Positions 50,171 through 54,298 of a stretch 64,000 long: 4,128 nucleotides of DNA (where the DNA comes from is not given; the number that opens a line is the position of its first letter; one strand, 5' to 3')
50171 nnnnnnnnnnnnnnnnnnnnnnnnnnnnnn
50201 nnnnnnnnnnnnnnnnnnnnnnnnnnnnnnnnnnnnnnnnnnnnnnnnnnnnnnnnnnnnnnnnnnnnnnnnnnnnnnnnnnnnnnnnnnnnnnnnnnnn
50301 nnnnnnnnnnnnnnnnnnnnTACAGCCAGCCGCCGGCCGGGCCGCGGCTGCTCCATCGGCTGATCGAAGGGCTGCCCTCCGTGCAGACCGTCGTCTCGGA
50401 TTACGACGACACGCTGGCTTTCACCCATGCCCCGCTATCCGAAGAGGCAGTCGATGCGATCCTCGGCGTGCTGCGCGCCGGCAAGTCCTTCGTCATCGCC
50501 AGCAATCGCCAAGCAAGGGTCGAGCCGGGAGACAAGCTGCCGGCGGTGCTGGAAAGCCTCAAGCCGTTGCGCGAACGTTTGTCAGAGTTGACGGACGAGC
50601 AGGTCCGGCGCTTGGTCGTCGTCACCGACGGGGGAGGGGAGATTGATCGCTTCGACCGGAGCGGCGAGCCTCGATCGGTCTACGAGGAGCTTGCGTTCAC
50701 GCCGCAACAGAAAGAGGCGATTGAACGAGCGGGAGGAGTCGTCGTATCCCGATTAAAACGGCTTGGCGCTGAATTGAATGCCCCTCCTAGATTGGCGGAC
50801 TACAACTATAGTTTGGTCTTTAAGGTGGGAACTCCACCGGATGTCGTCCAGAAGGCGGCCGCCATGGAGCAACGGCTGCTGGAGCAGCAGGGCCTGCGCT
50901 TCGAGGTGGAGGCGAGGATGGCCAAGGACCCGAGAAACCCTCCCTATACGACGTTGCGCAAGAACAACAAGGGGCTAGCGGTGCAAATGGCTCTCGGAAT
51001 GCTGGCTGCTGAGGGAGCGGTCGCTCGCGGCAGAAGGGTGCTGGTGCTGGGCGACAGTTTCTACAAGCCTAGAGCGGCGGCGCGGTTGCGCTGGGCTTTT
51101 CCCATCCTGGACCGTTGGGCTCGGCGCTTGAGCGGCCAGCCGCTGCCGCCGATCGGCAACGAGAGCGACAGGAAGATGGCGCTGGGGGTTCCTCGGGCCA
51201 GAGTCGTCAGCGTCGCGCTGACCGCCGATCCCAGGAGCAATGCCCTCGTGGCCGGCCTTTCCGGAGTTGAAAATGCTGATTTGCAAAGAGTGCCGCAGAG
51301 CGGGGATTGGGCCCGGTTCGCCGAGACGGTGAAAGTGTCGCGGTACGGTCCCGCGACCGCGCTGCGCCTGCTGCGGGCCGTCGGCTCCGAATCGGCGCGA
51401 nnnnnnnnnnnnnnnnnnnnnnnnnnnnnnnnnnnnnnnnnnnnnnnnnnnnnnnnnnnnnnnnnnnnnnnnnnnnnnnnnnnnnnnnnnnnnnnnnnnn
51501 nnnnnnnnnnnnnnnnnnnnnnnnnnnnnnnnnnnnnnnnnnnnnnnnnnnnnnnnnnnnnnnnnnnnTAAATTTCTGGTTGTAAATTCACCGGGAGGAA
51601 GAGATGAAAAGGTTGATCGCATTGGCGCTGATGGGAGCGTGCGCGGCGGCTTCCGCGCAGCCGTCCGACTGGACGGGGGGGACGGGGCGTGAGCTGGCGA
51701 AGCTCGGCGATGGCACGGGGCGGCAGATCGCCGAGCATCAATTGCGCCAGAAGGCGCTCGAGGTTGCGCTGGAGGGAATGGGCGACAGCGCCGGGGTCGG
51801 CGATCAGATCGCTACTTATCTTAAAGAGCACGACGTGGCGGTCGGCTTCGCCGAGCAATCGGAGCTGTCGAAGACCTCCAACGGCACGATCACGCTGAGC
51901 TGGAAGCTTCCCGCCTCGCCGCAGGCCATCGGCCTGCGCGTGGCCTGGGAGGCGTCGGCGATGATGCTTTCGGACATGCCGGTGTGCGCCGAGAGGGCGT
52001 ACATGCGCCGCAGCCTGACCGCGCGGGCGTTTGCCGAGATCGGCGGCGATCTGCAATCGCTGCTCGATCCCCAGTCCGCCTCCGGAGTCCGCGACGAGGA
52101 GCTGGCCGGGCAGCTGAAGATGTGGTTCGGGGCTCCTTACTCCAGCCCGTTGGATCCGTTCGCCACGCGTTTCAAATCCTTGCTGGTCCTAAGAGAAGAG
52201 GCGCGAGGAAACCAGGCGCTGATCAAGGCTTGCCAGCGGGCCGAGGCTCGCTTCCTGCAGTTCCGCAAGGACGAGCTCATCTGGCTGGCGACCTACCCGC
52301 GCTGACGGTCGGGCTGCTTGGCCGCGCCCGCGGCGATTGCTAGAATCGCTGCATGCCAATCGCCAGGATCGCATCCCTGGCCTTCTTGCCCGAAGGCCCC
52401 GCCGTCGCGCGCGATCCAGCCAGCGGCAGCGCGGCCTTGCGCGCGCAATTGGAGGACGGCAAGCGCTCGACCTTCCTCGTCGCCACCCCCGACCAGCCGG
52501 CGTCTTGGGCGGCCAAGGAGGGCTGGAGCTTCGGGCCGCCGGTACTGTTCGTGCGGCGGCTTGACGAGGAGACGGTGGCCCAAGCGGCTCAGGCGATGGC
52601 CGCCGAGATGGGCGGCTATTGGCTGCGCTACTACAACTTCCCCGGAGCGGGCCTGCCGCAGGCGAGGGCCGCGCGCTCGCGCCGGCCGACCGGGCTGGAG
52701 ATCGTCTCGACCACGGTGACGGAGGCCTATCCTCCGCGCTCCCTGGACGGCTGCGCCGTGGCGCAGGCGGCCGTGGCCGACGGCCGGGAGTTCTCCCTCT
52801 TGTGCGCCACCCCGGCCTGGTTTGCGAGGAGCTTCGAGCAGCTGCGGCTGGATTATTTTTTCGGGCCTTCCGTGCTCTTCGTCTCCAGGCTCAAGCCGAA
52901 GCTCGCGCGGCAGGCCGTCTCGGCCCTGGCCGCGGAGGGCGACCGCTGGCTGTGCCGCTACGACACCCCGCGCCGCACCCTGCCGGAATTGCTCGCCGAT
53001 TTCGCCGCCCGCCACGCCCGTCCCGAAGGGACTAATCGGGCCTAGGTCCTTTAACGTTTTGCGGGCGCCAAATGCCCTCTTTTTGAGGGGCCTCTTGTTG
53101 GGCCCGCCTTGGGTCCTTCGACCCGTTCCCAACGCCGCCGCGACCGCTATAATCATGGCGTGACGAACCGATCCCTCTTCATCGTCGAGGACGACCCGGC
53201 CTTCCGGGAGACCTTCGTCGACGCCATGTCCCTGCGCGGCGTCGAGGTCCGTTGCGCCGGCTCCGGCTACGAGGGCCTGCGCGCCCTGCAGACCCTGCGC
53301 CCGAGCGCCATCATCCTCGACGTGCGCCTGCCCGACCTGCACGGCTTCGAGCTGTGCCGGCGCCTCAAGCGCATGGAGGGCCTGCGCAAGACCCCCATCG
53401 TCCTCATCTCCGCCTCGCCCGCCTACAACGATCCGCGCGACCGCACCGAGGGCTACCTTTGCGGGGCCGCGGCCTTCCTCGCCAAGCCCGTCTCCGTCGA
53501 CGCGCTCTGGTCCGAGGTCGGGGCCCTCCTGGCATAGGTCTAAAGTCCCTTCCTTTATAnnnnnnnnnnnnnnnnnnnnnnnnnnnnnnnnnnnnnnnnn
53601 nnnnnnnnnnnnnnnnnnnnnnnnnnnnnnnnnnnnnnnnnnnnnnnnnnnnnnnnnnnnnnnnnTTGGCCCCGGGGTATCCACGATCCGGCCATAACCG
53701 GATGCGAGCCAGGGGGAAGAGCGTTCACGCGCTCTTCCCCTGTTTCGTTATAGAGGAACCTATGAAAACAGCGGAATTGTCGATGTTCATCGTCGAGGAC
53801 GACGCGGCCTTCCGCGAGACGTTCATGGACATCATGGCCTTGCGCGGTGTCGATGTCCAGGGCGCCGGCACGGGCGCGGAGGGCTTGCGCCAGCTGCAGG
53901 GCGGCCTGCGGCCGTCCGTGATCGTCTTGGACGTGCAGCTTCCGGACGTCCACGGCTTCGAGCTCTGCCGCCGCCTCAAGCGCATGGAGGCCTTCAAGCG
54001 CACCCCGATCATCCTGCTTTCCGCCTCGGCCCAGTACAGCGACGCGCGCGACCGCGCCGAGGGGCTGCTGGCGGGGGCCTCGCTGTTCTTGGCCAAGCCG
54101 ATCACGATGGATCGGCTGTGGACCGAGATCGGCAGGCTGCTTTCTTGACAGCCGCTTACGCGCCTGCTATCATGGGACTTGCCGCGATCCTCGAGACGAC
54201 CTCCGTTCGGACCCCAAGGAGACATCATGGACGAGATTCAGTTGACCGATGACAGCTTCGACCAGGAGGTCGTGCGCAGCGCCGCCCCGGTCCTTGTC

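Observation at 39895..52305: Unassigned locus of apparently exported ATP-grasp, HAD-like, PD-(D/E)xK-like and MFS proteins (best candidate for an undescribed system)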

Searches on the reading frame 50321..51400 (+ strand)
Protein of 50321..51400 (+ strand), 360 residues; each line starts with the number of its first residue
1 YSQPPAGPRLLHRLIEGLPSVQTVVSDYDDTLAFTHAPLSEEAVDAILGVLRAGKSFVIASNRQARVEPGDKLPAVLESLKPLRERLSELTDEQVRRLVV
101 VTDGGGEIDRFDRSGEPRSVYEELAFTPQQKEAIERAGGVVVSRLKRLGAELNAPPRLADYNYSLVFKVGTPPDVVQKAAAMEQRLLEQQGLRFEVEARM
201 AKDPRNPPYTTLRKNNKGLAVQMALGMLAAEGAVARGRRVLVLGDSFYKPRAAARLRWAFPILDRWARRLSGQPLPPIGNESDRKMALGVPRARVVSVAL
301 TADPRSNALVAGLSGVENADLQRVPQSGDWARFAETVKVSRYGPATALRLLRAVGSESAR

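Call 117: search_solved_structures(query=A9, max_evalue=1)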
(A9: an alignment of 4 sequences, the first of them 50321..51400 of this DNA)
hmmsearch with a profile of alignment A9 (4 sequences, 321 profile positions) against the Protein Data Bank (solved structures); distinct sequences matched with E-value up to 1: 11.
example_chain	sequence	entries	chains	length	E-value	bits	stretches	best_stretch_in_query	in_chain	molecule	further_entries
1rkq_A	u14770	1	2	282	0.00096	21.5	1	21-65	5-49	Hypothetical protein yidA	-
4qjb_A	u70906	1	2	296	0.0032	19.8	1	21-67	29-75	Haloacid dehalogenase-like hydrolase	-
3qka_A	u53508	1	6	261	0.0032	19.8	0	43-99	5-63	Enoyl-CoA hydratase, EchA5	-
1kyt_A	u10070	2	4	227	0.017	17.4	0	207-235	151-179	hypothetical protein TA0175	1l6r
3niw_A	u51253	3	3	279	0.021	17.1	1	22-234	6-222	Haloacid dehalogenase-like hydrolase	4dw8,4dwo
1nrw_A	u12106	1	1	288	0.033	16.5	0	20-66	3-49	hypothetical protein, haloacid dehalogenase-like hydrolase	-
7mn2_A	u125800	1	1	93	0.035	16.4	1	138-178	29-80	Sb2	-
2pq0_A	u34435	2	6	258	0.038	16.3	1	20-67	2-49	Hypothetical conserved protein GK1056 | Hypothetical conserved protein, GK1056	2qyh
3mpo_A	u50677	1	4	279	0.048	16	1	21-64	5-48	Predicted hydrolase of the HAD superfamily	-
4zev_A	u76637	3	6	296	0.065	15.5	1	21-67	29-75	PfHAD1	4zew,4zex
4bnd_B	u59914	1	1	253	0.67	12.2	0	20-233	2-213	ALPHA-PHOSPHOGLUCOMUTASE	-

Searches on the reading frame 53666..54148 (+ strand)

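Call 14: search_protein_families(library=pfam, proteins=[window:53666-54148:+], max_evalue=0.01)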
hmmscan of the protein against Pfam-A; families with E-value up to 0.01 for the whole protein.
window:53666-54148:+ (160 aa): 1 family
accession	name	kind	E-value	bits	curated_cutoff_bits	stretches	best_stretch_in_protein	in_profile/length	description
PF00072.30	Response_reg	-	1.8e-20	73.6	30.2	1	41-154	2-109/111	Response regulator receiver domain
